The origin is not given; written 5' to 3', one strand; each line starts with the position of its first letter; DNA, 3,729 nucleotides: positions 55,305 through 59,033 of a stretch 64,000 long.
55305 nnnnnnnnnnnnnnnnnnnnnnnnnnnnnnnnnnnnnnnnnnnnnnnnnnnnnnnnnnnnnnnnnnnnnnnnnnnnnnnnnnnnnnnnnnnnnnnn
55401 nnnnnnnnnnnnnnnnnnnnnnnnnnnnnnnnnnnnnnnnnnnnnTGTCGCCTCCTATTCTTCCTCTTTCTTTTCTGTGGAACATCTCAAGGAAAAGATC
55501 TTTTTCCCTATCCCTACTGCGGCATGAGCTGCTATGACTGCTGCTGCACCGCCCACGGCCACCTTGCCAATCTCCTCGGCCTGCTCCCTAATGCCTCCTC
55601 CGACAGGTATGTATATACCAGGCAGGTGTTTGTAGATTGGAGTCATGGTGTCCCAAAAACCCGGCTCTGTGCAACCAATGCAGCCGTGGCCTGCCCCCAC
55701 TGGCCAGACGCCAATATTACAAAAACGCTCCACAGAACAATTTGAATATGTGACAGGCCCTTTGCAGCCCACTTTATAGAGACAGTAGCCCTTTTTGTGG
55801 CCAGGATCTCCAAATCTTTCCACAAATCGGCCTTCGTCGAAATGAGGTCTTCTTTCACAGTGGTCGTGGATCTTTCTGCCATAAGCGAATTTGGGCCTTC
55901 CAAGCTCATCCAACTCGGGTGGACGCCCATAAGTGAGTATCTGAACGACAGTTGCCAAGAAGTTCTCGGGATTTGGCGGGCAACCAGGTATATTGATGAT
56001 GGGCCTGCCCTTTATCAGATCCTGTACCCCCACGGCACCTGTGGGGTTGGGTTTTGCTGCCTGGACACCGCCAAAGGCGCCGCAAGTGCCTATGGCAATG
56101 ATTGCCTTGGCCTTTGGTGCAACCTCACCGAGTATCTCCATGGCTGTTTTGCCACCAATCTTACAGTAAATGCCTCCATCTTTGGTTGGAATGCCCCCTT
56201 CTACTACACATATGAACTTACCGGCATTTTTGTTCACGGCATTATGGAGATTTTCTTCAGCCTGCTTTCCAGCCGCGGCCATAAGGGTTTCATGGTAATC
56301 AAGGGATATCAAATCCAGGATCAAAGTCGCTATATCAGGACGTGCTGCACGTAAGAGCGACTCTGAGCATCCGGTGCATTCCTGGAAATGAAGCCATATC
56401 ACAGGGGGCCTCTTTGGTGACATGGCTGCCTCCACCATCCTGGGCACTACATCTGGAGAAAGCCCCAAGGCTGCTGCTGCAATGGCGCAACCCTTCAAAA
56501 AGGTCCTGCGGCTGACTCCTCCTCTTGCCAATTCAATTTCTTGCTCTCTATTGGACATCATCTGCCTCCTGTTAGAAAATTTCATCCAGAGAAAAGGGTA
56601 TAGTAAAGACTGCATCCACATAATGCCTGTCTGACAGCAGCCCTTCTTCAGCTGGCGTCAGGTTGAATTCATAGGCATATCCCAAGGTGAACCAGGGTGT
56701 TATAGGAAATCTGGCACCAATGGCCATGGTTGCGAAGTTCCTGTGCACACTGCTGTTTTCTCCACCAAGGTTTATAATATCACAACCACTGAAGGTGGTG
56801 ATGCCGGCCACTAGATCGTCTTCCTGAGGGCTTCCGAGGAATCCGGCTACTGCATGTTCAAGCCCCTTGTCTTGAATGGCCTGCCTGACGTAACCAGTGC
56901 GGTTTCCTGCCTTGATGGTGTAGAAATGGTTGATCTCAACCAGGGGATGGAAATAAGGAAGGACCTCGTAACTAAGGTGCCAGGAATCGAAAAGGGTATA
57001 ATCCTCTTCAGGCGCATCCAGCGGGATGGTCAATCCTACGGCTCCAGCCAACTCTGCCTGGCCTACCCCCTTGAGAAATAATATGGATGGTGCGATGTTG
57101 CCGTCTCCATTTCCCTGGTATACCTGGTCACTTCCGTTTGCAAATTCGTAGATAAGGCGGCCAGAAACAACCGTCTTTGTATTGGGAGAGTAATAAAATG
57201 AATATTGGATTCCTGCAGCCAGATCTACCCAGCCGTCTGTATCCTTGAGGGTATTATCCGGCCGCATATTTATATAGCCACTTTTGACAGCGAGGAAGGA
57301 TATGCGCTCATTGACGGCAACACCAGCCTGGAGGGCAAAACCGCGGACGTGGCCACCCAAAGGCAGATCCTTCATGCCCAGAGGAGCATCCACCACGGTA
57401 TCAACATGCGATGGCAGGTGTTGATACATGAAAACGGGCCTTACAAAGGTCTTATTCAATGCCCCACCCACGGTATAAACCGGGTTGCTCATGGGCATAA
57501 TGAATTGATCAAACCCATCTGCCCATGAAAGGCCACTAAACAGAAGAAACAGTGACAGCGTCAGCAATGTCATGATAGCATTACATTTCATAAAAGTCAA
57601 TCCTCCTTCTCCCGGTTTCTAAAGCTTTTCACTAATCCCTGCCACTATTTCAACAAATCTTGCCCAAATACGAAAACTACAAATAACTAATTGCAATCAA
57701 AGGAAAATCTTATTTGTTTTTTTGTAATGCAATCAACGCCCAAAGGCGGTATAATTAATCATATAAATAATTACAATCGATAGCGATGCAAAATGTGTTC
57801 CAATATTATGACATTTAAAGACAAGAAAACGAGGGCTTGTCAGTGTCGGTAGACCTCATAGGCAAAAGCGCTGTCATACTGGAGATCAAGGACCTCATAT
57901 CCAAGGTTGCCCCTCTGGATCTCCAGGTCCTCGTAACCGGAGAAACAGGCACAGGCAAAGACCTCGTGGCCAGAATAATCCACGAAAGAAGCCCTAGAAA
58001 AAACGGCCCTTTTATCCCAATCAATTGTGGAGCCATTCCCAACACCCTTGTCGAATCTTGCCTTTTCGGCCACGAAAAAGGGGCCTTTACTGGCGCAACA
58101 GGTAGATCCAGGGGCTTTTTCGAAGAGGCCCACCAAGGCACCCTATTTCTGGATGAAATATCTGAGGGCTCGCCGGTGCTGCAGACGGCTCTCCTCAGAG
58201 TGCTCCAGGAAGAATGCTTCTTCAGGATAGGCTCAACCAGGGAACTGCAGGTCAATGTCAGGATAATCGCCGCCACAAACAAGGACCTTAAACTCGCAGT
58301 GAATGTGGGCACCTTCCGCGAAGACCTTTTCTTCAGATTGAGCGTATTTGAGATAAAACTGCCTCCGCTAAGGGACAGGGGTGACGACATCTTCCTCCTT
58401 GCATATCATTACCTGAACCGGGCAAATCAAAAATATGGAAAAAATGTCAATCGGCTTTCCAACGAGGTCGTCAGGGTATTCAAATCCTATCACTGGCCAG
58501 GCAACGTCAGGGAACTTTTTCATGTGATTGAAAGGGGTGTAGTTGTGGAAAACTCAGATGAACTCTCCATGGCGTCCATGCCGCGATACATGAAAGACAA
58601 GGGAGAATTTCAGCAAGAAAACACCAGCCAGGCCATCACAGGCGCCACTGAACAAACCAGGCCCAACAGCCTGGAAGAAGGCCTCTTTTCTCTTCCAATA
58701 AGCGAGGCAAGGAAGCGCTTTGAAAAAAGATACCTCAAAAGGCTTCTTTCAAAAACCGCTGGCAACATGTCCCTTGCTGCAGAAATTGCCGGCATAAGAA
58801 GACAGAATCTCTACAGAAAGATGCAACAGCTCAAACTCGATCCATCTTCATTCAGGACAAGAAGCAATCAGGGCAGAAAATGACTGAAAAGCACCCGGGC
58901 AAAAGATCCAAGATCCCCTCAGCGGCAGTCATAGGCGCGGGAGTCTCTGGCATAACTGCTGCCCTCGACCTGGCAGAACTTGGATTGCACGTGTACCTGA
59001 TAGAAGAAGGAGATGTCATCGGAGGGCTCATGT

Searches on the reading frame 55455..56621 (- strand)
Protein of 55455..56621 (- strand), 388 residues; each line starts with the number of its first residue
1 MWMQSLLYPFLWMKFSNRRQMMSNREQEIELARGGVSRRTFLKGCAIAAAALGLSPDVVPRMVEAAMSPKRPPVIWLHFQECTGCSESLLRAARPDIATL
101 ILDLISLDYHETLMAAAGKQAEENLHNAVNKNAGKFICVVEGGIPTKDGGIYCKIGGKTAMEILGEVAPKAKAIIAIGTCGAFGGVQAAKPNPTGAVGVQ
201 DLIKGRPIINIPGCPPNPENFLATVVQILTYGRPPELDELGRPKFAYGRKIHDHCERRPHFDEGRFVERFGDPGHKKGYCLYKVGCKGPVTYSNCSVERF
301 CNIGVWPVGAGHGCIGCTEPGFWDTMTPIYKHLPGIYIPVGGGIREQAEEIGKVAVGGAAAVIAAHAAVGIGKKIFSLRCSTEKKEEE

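Call 55: search_protein_families(library=pfam, proteins=[window:55455-56621:-], max_evalue=0.00001)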
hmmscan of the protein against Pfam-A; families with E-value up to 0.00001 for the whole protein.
window:55455-56621:- (388 aa): 2 families
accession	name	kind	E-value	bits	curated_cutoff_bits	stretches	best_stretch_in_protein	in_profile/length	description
PF01058.29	Oxidored_q6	-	2.8e-33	114.8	27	1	82-227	1-127/128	NADH ubiquinone oxidoreductase, 20 Kd subunit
PF14720.11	NiFe_hyd_SSU_C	-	1e-30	106.3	27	1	247-330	1-80/80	NiFe/NiFeSe hydrogenase small subunit C-terminal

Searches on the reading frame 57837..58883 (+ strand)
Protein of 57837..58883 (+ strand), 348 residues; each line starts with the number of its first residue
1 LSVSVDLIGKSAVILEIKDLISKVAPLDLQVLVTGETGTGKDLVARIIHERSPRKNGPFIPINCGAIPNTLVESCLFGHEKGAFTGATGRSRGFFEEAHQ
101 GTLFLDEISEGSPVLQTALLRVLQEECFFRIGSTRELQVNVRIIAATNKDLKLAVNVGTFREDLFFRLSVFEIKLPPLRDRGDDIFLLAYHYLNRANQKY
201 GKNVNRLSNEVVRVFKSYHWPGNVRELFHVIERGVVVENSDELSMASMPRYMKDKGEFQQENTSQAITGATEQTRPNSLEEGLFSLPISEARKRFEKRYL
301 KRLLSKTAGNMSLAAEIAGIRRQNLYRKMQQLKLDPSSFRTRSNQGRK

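Call 55: search_protein_families(library=pfam, proteins=[window:57837-58883:+], max_evalue=0.00001)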
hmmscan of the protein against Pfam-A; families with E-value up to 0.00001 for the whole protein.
window:57837-58883:+ (348 aa): 4 families
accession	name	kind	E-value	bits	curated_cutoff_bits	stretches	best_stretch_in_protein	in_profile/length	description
PF00158.32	Sigma54_activat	-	1.7e-66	223.5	20.2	1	7-173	1-167/168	Sigma-54 interaction domain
PF25601.1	AAA_lid_14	-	9.8e-24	83.4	27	1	179-263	1-85/87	AAA+ ATPase lid domain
PF14532.12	Sigma54_activ_2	-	6.5e-23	81.9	25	1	8-178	1-138/138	Sigma-54 interaction domain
PF02954.25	HTH_8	-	8.5e-09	35.5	22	1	293-331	3-41/42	Bacterial regulatory protein, Fis family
